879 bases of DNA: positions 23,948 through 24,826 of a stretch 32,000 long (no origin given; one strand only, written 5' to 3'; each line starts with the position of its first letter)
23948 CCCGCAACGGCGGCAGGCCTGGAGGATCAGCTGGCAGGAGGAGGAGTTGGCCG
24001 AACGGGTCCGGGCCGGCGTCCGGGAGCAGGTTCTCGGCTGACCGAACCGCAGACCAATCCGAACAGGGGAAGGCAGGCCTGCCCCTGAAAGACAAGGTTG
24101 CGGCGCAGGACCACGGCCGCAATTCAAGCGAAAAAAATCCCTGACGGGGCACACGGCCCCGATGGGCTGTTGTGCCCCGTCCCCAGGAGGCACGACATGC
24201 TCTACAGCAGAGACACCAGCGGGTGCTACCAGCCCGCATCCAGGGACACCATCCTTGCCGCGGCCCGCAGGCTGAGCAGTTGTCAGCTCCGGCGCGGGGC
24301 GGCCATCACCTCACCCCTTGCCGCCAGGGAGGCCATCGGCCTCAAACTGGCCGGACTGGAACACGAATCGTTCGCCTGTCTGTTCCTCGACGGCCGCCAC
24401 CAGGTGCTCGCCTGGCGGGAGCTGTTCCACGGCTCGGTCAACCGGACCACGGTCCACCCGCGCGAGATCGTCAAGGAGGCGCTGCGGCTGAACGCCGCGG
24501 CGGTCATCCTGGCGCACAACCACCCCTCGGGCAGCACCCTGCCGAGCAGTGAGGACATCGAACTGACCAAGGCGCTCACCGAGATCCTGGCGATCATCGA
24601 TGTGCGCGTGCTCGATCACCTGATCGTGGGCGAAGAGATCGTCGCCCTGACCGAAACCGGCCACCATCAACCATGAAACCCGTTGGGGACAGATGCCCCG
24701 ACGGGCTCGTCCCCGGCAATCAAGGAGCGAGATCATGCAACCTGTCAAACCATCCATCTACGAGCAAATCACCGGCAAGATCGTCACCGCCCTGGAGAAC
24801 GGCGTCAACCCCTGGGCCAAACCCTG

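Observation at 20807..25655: Seven-gene recombination plus anti-restriction module resembling the leading region of a conjugative or integrative element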

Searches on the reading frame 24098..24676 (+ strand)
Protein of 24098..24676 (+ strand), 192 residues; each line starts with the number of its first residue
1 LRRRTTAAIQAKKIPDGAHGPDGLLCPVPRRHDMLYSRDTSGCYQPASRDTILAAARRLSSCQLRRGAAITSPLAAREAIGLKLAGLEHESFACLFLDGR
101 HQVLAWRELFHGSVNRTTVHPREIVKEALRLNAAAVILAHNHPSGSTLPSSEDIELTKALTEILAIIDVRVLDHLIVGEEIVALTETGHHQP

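Call 4: search_protein_families(library=pfam, proteins=[window:24098-24676:+], max_evalue=0.01)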
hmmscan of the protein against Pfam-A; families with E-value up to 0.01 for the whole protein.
window:24098-24676:+ (192 aa): 2 families
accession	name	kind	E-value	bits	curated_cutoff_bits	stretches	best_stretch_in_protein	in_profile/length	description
PF04002.20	RadC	-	1.3e-41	141.8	22.1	1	70-187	1-119/121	RadC-like JAB domain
PF14464.11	Prok-JAB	-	5.2e-05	23.5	25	1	87-168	16-101/114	Prokaryotic homologs of the JAB domain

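Call 5: search_protein_families(library=phrogs, proteins=[window:24098-24676:+], max_evalue=0.001)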
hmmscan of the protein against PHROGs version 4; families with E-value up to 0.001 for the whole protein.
window:24098-24676:+ (192 aa): 1 family
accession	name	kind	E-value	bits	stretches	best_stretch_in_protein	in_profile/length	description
phrog_10276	-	DNA, RNA and nucleotide metabolism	3.9e-32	112.4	1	70-180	30-142/153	DNA repair protein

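Call 63: search_protein_families(library=padloc, proteins=[window:24098-24676:+], max_evalue=0.001)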
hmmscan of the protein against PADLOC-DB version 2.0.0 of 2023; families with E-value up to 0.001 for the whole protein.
window:24098-24676:+ (192 aa): 0 families
